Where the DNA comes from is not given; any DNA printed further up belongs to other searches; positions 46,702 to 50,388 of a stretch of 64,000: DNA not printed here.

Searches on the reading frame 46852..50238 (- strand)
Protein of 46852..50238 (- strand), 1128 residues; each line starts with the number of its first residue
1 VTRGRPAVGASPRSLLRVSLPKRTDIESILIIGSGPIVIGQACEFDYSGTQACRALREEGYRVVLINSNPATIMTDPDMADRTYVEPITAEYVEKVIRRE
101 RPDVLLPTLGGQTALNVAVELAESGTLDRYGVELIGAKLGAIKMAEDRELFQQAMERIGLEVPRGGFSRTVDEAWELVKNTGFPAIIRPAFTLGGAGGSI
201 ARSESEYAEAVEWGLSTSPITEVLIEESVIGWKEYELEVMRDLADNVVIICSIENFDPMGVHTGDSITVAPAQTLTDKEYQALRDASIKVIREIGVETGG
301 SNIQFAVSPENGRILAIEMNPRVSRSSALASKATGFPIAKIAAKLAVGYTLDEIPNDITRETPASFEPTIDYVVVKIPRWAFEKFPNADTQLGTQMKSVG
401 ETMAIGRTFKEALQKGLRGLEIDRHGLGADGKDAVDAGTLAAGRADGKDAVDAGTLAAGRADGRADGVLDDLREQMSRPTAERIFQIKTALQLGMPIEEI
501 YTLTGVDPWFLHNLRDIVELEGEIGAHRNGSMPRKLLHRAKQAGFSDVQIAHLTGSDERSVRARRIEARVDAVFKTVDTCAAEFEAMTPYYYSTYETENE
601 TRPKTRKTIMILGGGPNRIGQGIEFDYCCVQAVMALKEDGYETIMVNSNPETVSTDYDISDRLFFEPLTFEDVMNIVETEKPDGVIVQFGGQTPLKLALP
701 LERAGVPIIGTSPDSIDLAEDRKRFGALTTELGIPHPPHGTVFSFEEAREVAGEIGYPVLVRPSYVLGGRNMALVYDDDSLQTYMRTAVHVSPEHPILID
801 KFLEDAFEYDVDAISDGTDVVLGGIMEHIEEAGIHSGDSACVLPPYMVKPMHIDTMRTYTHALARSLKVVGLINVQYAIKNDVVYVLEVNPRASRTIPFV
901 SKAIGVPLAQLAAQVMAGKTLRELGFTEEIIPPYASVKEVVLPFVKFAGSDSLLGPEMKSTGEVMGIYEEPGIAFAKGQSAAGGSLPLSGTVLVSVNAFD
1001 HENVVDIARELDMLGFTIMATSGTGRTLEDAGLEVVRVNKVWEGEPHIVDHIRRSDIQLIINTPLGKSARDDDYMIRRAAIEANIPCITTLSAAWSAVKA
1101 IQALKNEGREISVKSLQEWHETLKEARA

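Call 5: search_protein_families(library=pfam, proteins=[window:46852-50238:-], max_evalue=0.01)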
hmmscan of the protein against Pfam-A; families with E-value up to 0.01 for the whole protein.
window:46852-50238:- (1128 aa): 12 families
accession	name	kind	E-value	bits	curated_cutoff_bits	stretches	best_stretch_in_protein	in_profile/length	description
PF02786.22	CPSase_L_D2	-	2.6e-105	351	19.8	2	147-353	1-210/211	Carbamoyl-phosphate synthase L chain, ATP binding domain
PF25596.1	CPSase_L_D1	-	2.8e-103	340.5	27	2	606-717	2-117/118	Carbamoyl phosphate synthase preATP-grasp domain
PF02787.25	CPSase_L_D3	-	4.5e-26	91.1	26.6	1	475-554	2-80/80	Carbamoyl-phosphate synthetase large chain, oligomerisation domain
PF02142.27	MGS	-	7.5e-23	80.9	24.1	1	1004-1089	2-94/94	MGS-like domain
PF02222.28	ATP-grasp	-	8.4e-11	42.3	27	1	729-893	3-163/179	ATP-grasp domain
PF15632.11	ATPgrasp_Ter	-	1.2e-09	38.4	29.1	1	857-919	50-111/131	ATP-grasp in the biosynthetic pathway with Ter operon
PF07478.18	Dala_Dala_lig_C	-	1.7e-09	37.9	24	1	175-321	29-174/204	D-ala D-ala ligase C-terminus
PF13535.11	ATP-grasp_4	-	4.4e-06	26.8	27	1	184-322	4-151/160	ATP-grasp domain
PF02655.19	ATP-grasp_3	-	5.6e-05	23.7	23.2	0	733-893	15-157/160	ATP-grasp domain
PF02310.24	B12-binding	-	7.2e-05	23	32.1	0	54-124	22-74/121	B12 binding domain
PF19466.4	DUF6003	-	0.00014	22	35.4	0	516-563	89-137/140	Family of unknown function (DUF6003)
PF13549.11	ATP-grasp_5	-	0.0072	16.1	27.6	0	727-761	17-51/221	ATP-grasp domain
